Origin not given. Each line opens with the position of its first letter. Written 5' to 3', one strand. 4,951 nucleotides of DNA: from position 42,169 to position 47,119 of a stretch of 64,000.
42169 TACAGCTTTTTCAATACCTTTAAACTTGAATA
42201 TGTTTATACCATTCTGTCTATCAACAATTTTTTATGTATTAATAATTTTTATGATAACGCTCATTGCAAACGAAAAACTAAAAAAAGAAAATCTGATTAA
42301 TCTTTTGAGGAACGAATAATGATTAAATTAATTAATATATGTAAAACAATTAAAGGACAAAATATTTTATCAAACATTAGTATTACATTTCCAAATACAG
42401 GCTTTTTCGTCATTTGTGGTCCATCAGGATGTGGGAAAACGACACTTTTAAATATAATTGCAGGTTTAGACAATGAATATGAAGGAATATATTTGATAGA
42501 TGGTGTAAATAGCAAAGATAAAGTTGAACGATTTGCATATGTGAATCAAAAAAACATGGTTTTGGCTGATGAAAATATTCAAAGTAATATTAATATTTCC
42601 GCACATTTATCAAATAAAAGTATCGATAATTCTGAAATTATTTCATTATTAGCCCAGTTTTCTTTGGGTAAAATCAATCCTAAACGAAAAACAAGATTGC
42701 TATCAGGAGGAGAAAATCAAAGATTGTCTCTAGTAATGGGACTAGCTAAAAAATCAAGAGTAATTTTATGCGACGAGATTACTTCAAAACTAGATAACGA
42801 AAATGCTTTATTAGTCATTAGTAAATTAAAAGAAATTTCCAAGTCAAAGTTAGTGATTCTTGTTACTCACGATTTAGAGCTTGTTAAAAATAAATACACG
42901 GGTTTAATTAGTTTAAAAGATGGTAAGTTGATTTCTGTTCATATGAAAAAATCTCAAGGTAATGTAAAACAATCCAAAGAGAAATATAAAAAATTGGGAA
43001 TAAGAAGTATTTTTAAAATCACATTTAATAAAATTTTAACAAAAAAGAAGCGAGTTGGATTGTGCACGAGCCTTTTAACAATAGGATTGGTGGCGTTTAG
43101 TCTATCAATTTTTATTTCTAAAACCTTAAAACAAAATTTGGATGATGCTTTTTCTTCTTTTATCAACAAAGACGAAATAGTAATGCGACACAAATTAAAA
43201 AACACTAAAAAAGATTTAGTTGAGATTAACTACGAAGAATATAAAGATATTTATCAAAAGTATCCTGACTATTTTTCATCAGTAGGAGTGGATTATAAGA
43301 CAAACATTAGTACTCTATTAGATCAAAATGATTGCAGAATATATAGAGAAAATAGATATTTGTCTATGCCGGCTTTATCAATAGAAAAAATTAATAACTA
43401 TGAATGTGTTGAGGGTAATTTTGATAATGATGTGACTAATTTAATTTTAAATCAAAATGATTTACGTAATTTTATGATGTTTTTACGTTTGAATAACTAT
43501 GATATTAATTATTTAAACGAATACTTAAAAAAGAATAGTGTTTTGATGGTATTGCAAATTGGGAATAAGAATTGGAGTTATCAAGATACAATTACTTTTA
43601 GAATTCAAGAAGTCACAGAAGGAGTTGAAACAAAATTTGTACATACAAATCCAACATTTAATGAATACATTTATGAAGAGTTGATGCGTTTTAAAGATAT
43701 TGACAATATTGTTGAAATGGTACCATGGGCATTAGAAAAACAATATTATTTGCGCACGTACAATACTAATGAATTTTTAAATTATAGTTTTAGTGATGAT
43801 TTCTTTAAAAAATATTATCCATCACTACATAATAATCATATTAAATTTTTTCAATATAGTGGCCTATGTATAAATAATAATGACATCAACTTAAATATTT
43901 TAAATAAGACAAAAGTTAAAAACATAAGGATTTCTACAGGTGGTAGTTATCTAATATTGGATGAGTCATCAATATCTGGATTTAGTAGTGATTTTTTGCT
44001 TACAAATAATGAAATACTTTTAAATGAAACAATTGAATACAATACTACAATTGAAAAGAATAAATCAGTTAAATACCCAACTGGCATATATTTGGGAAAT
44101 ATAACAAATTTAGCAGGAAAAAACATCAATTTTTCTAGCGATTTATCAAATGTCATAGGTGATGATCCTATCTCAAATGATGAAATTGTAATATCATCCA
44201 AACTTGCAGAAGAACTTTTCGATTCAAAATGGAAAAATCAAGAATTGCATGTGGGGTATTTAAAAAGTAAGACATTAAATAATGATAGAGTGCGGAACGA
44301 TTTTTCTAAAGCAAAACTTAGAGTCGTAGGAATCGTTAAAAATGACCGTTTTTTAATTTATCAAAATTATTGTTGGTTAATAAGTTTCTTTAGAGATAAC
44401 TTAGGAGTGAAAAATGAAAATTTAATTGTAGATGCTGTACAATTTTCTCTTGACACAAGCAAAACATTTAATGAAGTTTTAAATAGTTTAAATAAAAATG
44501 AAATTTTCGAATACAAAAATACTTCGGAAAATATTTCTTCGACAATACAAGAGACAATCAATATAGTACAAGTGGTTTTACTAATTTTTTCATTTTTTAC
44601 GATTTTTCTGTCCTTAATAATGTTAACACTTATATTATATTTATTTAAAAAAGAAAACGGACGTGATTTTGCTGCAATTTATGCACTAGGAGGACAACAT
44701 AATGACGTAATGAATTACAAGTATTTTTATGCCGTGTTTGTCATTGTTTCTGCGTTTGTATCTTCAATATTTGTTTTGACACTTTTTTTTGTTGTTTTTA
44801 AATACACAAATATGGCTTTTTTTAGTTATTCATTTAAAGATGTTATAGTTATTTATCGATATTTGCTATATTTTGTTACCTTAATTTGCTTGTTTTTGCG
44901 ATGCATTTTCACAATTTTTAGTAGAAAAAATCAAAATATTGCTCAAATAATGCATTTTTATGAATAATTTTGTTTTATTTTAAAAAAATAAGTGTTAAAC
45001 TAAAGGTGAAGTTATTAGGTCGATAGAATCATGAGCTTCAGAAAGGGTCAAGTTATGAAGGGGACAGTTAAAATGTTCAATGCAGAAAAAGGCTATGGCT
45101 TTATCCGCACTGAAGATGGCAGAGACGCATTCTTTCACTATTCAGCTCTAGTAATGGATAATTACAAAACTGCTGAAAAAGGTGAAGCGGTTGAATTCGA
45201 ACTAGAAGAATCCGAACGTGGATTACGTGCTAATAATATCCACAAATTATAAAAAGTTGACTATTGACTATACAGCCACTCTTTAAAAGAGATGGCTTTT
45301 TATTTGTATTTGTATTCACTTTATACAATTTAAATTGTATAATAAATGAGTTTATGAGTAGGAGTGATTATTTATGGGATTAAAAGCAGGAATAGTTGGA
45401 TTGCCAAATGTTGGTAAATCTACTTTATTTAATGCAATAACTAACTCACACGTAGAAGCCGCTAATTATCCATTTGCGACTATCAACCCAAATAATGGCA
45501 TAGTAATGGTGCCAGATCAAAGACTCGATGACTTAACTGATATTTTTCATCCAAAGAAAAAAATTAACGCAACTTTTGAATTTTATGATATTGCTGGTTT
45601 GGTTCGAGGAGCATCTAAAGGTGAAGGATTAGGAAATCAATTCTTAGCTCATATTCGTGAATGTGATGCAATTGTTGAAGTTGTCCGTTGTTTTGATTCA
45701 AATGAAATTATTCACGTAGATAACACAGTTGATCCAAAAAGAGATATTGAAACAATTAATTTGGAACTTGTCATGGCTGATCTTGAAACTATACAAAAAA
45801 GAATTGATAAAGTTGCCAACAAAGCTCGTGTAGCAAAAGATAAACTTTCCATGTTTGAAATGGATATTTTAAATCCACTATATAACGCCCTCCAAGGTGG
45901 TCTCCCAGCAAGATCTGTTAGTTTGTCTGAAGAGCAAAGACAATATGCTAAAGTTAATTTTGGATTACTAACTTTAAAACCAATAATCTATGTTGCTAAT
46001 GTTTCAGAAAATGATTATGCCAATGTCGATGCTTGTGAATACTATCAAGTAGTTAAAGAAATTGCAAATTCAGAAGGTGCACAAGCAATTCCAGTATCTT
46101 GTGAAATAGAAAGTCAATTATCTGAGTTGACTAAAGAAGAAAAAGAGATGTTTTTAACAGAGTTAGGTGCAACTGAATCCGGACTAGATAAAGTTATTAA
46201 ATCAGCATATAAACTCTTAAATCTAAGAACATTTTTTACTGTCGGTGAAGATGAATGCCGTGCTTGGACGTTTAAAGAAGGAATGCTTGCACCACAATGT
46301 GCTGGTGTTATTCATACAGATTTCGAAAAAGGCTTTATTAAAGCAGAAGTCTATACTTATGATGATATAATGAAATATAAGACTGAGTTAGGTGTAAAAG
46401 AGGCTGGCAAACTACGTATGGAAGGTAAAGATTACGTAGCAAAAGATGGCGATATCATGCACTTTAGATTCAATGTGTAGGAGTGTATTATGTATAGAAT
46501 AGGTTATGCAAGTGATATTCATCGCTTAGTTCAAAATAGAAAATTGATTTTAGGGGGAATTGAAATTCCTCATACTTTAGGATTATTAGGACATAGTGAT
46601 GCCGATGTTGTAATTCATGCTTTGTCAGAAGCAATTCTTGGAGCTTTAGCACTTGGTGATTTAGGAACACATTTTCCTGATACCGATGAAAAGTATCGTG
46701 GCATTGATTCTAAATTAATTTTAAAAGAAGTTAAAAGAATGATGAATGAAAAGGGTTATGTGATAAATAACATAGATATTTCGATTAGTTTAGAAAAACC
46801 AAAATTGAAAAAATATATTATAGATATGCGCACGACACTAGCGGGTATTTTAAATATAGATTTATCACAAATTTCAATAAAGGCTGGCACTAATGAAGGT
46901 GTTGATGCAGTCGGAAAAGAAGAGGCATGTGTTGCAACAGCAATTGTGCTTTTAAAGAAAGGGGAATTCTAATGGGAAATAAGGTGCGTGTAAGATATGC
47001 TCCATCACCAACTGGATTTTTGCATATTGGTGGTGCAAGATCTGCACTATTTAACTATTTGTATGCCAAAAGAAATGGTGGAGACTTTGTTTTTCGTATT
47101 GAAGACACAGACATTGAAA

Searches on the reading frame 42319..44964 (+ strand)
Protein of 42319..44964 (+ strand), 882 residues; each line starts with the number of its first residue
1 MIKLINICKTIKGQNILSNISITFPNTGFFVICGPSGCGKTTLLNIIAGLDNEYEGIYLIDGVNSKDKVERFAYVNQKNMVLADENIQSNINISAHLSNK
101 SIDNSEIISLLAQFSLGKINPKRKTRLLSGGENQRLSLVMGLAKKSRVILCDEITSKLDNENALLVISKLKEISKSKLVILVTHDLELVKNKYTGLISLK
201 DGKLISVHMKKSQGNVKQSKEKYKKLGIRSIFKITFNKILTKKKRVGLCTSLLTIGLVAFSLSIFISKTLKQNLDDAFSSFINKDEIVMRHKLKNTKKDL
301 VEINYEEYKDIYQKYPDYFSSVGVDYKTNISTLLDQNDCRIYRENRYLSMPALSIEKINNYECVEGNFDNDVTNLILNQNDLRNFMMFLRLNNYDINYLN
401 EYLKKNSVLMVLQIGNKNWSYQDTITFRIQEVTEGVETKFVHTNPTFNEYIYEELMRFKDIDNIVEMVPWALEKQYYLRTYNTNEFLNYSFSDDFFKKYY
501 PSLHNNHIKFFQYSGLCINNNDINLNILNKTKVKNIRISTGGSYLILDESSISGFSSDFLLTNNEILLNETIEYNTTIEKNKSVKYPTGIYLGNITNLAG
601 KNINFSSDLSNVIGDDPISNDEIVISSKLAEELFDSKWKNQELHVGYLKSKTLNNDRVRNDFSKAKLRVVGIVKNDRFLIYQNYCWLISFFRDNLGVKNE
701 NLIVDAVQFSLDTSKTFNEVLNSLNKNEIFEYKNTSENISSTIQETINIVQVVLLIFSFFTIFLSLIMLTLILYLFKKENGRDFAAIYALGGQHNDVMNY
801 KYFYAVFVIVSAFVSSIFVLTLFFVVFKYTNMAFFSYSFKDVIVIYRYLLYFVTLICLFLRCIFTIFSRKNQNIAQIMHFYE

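Call 88: search_protein_families(library=pfam, proteins=[window:42319-44964:+], max_evalue=0.00001)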
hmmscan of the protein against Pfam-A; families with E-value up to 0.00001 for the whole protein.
window:42319-44964:+ (882 aa): 2 families
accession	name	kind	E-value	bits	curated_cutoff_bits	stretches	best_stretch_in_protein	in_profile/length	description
PF00005.33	ABC_tran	-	7.7e-22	78.8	25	1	17-156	1-137/137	ABC transporter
PF02463.25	SMC_N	-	7.7e-07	29.2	40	1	69-192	99-205/220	RecF/RecN/SMC N terminal domain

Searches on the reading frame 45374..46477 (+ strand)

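Call 88: search_protein_families(library=pfam, proteins=[window:45374-46477:+], max_evalue=0.00001)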
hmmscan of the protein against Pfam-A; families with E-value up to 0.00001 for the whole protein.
window:45374-46477:+ (368 aa): 3 families
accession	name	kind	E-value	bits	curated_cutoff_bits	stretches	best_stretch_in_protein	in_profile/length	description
PF06071.19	YchF-GTPase_C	-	4.1e-39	133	27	1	284-367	1-84/84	Protein of unknown function (DUF933)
PF01926.29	MMR_HSR1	-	1.5e-22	80.3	21.9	1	5-119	2-96/113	50S ribosome-binding GTPase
PF02421.24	FeoB_N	-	6.3e-09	36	27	1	6-51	4-49/156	Ferrous iron transport protein B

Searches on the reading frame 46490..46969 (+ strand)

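Call 88: search_protein_families(library=pfam, proteins=[window:46490-46969:+], max_evalue=0.00001)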
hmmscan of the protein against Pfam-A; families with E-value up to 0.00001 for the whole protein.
window:46490-46969:+ (160 aa): 1 family
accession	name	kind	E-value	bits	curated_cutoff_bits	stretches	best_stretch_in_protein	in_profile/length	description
PF02542.21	YgbB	-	1.8e-60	204.2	26.7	1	2-155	1-154/155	YgbB family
